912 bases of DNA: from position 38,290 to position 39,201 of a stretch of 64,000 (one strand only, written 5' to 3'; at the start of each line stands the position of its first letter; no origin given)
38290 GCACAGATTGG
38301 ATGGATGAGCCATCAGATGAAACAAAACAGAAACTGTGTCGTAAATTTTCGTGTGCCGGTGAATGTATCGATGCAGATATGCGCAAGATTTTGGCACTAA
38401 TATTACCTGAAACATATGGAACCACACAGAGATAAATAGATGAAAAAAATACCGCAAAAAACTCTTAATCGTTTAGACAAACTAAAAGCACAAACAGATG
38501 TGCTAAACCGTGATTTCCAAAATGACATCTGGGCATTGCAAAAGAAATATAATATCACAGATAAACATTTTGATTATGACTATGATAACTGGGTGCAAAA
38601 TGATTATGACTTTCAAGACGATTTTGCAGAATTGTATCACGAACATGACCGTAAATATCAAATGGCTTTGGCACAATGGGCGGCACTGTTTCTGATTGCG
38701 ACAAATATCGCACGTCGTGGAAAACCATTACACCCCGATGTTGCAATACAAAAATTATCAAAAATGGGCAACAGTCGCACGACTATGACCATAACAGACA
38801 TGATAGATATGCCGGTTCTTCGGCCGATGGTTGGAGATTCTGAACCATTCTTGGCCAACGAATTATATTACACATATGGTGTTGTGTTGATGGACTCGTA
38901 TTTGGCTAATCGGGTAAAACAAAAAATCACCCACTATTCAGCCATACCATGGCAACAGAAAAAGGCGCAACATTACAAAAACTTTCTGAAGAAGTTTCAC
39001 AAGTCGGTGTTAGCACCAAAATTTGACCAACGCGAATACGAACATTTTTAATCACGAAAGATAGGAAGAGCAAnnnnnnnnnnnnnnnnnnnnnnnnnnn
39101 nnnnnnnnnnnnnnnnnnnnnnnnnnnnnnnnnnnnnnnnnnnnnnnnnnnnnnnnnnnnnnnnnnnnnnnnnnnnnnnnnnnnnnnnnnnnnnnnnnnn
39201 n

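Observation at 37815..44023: Six tightly packed basic ORFs of unknown function interleaved with gatC-gatA-gatB-miaB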

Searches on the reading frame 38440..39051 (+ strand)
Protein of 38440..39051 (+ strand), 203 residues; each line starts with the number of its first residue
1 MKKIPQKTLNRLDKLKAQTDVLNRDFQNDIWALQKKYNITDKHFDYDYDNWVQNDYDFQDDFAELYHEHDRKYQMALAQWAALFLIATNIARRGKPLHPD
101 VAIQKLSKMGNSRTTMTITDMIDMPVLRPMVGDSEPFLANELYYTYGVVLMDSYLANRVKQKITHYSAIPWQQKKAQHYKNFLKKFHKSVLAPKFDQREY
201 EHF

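Call 4: search_protein_families(library=pfam, proteins=[window:38440-39051:+], max_evalue=1)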
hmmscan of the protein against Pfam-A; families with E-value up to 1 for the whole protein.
window:38440-39051:+ (203 aa): 1 family
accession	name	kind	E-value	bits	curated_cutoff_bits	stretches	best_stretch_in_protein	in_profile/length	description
PF16020.10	Deltameth_res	-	0.048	13.9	27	1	59-88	7-35/52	Deltamethrin resistance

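Call 5: search_protein_families(library=phrogs, proteins=[window:38440-39051:+], max_evalue=1)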
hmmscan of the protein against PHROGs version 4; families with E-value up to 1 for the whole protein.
window:38440-39051:+ (203 aa): 2 families
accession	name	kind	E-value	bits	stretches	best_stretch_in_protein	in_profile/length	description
phrog_11148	-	unknown function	0.24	12.4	1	176-190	31-45/54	-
phrog_25977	-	unknown function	0.46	11.4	1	62-95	11-43/69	-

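Call 6: search_protein_families(library=ncbifam, proteins=[window:38440-39051:+], max_evalue=1)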
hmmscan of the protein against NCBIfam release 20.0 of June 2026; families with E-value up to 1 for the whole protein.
window:38440-39051:+ (203 aa): 1 family
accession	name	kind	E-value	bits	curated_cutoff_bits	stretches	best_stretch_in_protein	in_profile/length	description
NF001503.0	PRK00349.1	equivalog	0.1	10.6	1147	1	62-186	44-171/943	excinuclease ABC subunit UvrA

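Call 36: search_solved_structures(query=window:38440-39051:+, max_evalue=10)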
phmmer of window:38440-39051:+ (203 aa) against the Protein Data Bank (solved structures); distinct sequences matched with E-value up to 10: 1.
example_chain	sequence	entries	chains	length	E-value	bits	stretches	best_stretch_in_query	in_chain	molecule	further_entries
2iiu_A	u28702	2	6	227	1.7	11.6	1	7-57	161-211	Hypothetical protein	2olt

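Call 52: search_protein_representatives(protein=window:38440-39051:+)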
Query: 203 residues. Proteins with E-value up to 0.001 (for the whole library): 47; up to 1e-10: 23; up to 1e-30: 4. The best 47 are listed.
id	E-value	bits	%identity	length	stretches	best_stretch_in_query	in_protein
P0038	1.4e-133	459.0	100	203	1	1-203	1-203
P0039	8.4e-37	143.1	44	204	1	1-189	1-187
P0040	6.4e-36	140.2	48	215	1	1-164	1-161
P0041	3.2e-31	124.9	38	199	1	1-203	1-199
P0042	2.6e-28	115.4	43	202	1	1-189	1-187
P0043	1.6e-26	109.6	43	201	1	11-192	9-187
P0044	8.4e-24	100.7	37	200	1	1-197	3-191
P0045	1.6e-18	83.5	32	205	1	6-191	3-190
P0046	1.6e-18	83.4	39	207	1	3-189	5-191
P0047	1.1e-17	80.8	33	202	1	20-194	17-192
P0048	1.3e-17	80.5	33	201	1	4-199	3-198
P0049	5.7e-17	78.4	41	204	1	64-193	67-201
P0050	2.2e-14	69.9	28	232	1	2-173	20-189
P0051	6.7e-14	68.4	30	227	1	7-191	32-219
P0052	1.4e-13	67.3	43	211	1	32-191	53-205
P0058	3.0e-11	59.7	31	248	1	4-176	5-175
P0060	4.9e-11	59.0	30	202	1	21-190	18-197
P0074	1.2e-06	44.7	26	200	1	7-195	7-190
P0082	4.7e-04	36.2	25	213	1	10-165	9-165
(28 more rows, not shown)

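Call 54: search_solved_structures(query=A3, max_evalue=5)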
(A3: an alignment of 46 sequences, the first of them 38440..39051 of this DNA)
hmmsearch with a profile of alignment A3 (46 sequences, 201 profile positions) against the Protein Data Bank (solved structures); distinct sequences matched with E-value up to 5: 5.
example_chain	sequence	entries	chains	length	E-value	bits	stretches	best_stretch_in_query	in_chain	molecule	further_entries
6bn1_A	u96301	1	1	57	0.036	16.8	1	12-45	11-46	Serine/threonine-protein kinase hippo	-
1j8b_A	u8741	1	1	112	0.3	13.8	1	1-82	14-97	YbaB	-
4eif_A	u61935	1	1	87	0.76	12.5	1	69-103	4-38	Cytochrome c6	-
4lzl_A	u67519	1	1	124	1.4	11.6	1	106-165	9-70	Response regulator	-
2ch7_A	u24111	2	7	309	4.8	9.9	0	3-66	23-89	METHYL-ACCEPTING CHEMOTAXIS PROTEIN | Methyl-accepting chemotaxis protein 2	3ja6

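Call 55: search_protein_families(library=pfam, alignment_id=A3, max_evalue=0.01)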
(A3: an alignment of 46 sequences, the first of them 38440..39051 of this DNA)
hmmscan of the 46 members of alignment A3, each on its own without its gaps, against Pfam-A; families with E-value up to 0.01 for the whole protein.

A. member 1, window:38440-39051:+ (203 aa): 0 families

B. families by the number of members that match (of 46 scanned): 4 families
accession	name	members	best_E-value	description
PF25764.1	KIF21A_4th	1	0.0025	KIF21A-like domain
PF15676.10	S6OS1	1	0.0066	Six6 opposite strand transcript 1 family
PF03938.19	OmpH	1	0.0084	Outer membrane protein (OmpH-like)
PF17659.7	RADX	1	0.0086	RPA-related protein RADX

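Call 56: find_encoding_contigs(protein=P0060, flank=6000, max_places=3)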
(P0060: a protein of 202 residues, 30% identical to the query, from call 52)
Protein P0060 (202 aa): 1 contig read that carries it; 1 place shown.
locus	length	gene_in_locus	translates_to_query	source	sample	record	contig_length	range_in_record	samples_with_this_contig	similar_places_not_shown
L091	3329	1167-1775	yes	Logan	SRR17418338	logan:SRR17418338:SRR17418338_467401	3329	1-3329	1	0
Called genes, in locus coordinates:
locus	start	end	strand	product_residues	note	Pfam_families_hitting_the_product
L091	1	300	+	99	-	?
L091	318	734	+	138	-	-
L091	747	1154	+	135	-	-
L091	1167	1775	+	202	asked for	-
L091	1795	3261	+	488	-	PF01425:Amidase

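Call 57: find_encoding_contigs(protein=P0082, flank=8000, max_places=3)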
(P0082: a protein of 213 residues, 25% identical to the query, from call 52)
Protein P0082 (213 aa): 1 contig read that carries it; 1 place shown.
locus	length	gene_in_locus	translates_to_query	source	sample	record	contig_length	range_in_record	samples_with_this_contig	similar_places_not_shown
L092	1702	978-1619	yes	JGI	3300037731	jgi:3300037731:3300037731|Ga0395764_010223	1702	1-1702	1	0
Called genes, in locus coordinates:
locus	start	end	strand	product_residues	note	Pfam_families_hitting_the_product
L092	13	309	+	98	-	PF02686:GatC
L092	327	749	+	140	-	-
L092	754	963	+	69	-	-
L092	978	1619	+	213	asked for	-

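Call 58: find_encoding_contigs(protein=P0074, flank=8000, max_places=3)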
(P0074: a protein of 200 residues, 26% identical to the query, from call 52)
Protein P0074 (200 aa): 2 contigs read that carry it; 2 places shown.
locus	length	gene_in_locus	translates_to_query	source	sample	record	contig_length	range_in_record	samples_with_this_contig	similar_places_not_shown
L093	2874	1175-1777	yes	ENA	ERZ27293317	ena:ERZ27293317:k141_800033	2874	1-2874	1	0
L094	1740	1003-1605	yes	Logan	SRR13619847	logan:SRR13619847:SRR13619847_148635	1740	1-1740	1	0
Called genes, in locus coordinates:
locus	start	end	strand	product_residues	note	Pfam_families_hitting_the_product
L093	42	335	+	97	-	PF02686:GatC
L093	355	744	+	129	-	-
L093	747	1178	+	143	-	-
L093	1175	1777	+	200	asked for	-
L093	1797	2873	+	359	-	?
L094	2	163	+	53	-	?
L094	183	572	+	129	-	-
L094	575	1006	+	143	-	-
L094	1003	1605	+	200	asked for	-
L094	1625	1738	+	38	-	?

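Call 59: find_encoding_contigs(protein=P0058, flank=8000, max_places=3)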
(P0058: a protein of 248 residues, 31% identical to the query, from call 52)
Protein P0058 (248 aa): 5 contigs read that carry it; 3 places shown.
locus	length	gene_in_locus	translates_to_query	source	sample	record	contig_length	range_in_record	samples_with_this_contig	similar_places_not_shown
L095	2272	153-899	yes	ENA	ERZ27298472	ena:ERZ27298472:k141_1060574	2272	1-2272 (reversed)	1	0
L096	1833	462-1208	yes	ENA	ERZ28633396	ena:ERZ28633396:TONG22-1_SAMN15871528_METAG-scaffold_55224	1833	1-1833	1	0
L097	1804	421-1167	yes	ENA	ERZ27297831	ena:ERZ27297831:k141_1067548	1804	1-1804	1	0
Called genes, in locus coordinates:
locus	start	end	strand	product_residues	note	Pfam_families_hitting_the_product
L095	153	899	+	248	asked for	-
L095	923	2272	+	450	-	?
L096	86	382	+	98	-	PF02686:GatC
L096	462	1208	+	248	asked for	-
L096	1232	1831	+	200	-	?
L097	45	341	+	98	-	PF02686:GatC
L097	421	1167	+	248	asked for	-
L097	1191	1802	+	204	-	?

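Call 69: find_related_loci(query=A3, collection=viral_contigs, flank=5000)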
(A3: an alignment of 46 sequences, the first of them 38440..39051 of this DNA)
Query A3 (203 aa) in viral_contigs; peptide patterns used: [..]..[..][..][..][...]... (x = any residue, [..] = any of these).
10 stretches matched a pattern, but none encodes a relative of the query by tblastn (E <= 1e-3).

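Call 75: search_protein_families(library=padloc, proteins=[window:38440-39051:+], max_evalue=0.1)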
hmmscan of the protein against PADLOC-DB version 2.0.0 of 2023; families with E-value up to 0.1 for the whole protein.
window:38440-39051:+ (203 aa): 0 families

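Call 77: predict_structure(alignment_id=A3)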
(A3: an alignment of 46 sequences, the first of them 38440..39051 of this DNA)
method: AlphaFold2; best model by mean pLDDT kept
length: 203 residues; sequences in the alignment: 46
mean_pLDDT: 93.5   pTM: 0.87
mean pLDDT of the five models: 93.5, 93.1, 92.9, 92.1, 90.6
residues with pLDDT >= 90: 179; 70-90: 12; 50-70: 8; < 50: 4
segments of 3 or more residues with pLDDT < 50: 200-203
pLDDT, mean of each block of 10 residues (from residue 1): 94 97 98 98 97 98 96 97 98 98 97 95 83 88 98 96 97 98 97 66 45
secondary structure, 60 per line:
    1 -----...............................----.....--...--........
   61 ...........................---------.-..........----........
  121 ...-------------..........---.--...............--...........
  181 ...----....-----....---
elements in order: H6-36 H41-45 H53-87 H99-108 H113-123 H137-146 H153-167 H170-183 H188-191 H197-200

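Call 80: fold_search(model_id=the predicted structure, library=pdb)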
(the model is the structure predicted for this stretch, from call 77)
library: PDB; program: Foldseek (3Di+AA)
matches with E <= 10: 128; with E <= 0.001: 0
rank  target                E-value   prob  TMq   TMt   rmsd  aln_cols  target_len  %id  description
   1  6xi6                  9.2e-01  0.82  0.31  0.24  11.4       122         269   11  Hierarchical design of multi-scale protein complexes by combinatorial assembly of oligomeric helical bundle and repeat p (released 2021-06-02)
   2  9s9j                  1.9e+00  0.09  0.20  0.23  14.5       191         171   10  S. islandicus CdvB (closed) (released 2026-01-28)
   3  3fb4                  2.1e+00  0.05  0.16  0.16  12.1       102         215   12  Crystal structure of adenylate kinase from Marinibacillus marinus (released 2009-09-29)
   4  9ijj_d                3.0e+00  0.04  0.17  0.07  26.5       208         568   13  In situ structure of the central apparatus in mouse sperm axoneme. (released 2025-06-04)
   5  9s98_B                3.4e+00  0.13  0.23  0.24  13.2       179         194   12  CdvB2 filament - high twist, class A (released 2026-01-28)
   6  5jsb_B                3.4e+00  0.10  0.16  0.27  10.1       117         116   16  Crystal structure of Mcl1-inhibitor complex (released 2016-11-16)
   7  7x0z_B                3.4e+00  0.04  0.21  0.09  16.9       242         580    9  Cryo-EM structure of human ABCD1 E630Q in the presence of ATP and Magnesium in outward-facing state (released 2023-03-22)
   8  1key_D                3.6e+00  0.03  0.15  0.15  17.0       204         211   11  Crystal Structure of Mouse Testis/Brain RNA-binding Protein (TB-RBP) (released 2002-07-03)
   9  9s99_B                3.8e+00  0.10  0.21  0.21   9.3       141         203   11  CdvB2 filament - high twist, class B (released 2026-01-28)
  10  2gd5_B                3.8e+00  0.09  0.22  0.28  11.0       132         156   10  Structural basis for budding by the ESCRTIII factor CHMP3 (released 2006-06-13)
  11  9s9k_A                3.8e+00  0.08  0.18  0.21  12.8       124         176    8  S. islandicus CdvB (semi open) (released 2026-01-28)
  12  6irc                  3.8e+00  0.07  0.26  0.25  30.7       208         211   13  C-terminal domain of Drosophila phospholipase b NORPA, methylated (released 2019-01-02)
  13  6jx6_A                4.0e+00  0.16  0.27  0.33   9.2       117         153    9  Tetrameric form of Smac (released 2019-12-04)
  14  6ee8_D                4.0e+00  0.14  0.28  0.05  17.9       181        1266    7  Mycobacterium tuberculosis RNAP promoter unwinding intermediate complex with RbpA/CarD and AP3 promoter (released 2018-11-21)
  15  8r3m_D                4.0e+00  0.11  0.27  0.05  15.6       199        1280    8  Mycobacterium smegnatis RNA polymerase transcription initiation complex with SigmaA, RbpA, HelD N-terminal, CO and PCh (released 2024-10-02)
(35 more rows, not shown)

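Call 81: fold_search(model_id=the predicted structure, library=viral)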
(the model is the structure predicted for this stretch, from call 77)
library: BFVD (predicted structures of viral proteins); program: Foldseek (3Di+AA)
matches with E <= 10: 175; with E <= 0.001: 0
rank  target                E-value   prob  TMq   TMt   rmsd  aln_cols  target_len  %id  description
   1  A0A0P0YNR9            2.3e-01  0.30  0.24  0.24   9.3       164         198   13  (no name in the UniProt tables at hand)
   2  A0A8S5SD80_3          9.0e-01  0.07  0.16  0.04  18.1       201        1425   13  Minor tail protein [Siphoviridae sp. ctnpt50]
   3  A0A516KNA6            1.0e+00  0.08  0.15  0.17  12.5       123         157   14  (no name in the UniProt tables at hand)
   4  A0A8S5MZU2            1.1e+00  0.21  0.22  0.19   9.5       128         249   12  Uncharacterized protein [Siphoviridae sp. ct43U4]
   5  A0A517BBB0            1.2e+00  0.06  0.17  0.10  20.1       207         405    9  Coat protein [Little cherry virus 1]
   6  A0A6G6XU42            1.2e+00  0.20  0.28  0.07  23.8       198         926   10  (no name in the UniProt tables at hand)
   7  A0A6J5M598            1.5e+00  0.14  0.26  0.08  21.1       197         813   13  Uncharacterized protein [uncultured Caudovirales phage]
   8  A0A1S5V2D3            1.8e+00  0.06  0.18  0.15  10.4       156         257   14  (no name in the UniProt tables at hand)
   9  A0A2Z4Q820            2.0e+00  0.25  0.27  0.28  12.7       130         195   10  Uncharacterized protein [Gordonia phage Suzy]
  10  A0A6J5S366            2.1e+00  0.16  0.17  0.07   9.2       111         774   14  Phage head morphogenesis domain [uncultured Caudovirales phage]
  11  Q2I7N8                2.1e+00  0.04  0.20  0.13  15.1       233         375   15  Putative tape measure protein [Streptococcus phage 700P1]
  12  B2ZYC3                2.3e+00  0.13  0.23  0.30  15.2       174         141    9  Uncharacterized protein [Ralstonia phage phiRSL1]
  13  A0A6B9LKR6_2          2.4e+00  0.44  0.27  0.07   4.7        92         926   17  Tape measure protein [Gordonia phage Volt]
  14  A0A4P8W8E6            2.4e+00  0.13  0.27  0.17  19.3       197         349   11  (no name in the UniProt tables at hand)
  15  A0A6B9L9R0            2.4e+00  0.06  0.20  0.07  15.7       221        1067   10  Tail tape measure protein [Flavobacterium phage vB_FspS_hattifnatt9-1]
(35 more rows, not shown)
